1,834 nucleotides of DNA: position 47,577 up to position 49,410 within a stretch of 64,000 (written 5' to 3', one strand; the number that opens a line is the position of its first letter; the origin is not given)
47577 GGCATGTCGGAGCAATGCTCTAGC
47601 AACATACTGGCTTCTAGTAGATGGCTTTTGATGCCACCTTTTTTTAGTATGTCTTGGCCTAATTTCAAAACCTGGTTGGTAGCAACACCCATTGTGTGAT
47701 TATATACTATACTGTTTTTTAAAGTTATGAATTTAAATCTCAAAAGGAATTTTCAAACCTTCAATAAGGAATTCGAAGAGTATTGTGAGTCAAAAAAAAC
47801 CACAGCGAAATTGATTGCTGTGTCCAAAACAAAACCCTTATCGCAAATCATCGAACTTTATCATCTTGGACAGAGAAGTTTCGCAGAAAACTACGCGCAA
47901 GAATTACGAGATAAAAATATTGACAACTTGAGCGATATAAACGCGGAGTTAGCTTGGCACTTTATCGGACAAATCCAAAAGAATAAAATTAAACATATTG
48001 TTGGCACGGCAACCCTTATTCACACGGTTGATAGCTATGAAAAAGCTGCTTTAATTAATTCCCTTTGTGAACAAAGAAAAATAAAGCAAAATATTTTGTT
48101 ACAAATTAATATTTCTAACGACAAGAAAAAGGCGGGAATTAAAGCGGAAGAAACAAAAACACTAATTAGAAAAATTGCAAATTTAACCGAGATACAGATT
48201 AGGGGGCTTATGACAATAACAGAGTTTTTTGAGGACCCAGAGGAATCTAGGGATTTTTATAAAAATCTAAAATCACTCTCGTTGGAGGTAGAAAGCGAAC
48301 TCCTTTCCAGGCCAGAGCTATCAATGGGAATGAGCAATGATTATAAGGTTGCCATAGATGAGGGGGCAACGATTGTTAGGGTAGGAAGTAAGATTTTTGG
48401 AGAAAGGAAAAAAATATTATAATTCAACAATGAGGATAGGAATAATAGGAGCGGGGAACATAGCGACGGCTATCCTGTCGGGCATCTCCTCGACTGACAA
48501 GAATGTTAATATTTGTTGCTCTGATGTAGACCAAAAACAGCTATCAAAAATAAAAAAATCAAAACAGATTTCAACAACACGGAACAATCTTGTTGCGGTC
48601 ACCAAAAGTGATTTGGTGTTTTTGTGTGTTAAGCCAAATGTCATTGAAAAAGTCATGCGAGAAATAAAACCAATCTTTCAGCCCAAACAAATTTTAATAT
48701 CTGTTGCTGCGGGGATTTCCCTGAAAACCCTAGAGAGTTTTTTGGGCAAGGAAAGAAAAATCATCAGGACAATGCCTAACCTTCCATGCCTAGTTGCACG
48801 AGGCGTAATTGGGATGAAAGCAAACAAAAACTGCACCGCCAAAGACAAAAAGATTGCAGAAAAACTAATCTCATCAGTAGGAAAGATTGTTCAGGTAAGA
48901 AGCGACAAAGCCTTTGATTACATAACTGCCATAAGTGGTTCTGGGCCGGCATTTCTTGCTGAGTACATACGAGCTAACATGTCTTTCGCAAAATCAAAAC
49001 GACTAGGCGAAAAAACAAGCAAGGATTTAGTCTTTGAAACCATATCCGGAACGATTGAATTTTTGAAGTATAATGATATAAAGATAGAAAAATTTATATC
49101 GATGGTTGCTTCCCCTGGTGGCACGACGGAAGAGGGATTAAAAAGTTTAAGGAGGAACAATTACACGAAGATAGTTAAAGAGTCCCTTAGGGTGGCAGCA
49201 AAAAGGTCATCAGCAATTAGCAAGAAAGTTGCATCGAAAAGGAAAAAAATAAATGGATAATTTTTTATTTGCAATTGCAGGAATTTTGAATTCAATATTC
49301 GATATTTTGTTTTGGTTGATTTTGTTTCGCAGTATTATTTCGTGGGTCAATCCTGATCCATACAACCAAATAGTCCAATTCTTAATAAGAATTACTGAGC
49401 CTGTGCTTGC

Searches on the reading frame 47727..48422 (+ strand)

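Call 35: search_protein_families(library=pfam, proteins=[window:47727-48422:+], max_evalue=0.001)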
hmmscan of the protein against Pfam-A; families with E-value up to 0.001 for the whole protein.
window:47727-48422:+ (231 aa): 1 family
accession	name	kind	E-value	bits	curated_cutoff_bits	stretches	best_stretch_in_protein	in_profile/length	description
PF01168.26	Ala_racemase_N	-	8.9e-18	65.2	24.1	1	25-227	19-219/220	Alanine racemase, N-terminal domain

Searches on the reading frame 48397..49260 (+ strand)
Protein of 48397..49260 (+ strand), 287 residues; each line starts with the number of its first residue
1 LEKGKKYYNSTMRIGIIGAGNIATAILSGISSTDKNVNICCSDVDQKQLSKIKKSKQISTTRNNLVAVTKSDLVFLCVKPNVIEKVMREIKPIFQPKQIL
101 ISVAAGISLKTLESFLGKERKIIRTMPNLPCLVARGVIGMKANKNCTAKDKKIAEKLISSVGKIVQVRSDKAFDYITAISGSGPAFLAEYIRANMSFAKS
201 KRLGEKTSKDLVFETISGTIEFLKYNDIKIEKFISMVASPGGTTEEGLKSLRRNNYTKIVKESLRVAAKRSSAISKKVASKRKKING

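Call 35: search_protein_families(library=pfam, proteins=[window:48397-49260:+], max_evalue=0.001)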
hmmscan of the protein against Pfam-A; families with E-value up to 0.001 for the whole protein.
window:48397-49260:+ (287 aa): 5 families
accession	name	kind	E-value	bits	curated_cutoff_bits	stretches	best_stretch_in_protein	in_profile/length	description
PF14748.11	P5CR_dimer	-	1.4e-21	77.2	25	1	171-272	2-103/105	Pyrroline-5-carboxylate reductase dimerisation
PF03807.23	F420_oxidored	-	4.3e-18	66.1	21.6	1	13-106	1-94/94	NADP oxidoreductase coenzyme F420-dependent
PF02153.23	PDH_N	-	2.7e-05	24.2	26.5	1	36-104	11-79/154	Prephenate dehydrogenase, nucleotide-binding domain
PF02558.23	ApbA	-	5.4e-05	23.3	22.2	1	14-108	1-104/150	Ketopantoate reductase PanE/ApbA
PF01210.29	NAD_Gly3P_dh_N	-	7.3e-05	23.2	23.1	1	44-112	43-111/158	NAD-dependent glycerol-3-phosphate dehydrogenase N-terminus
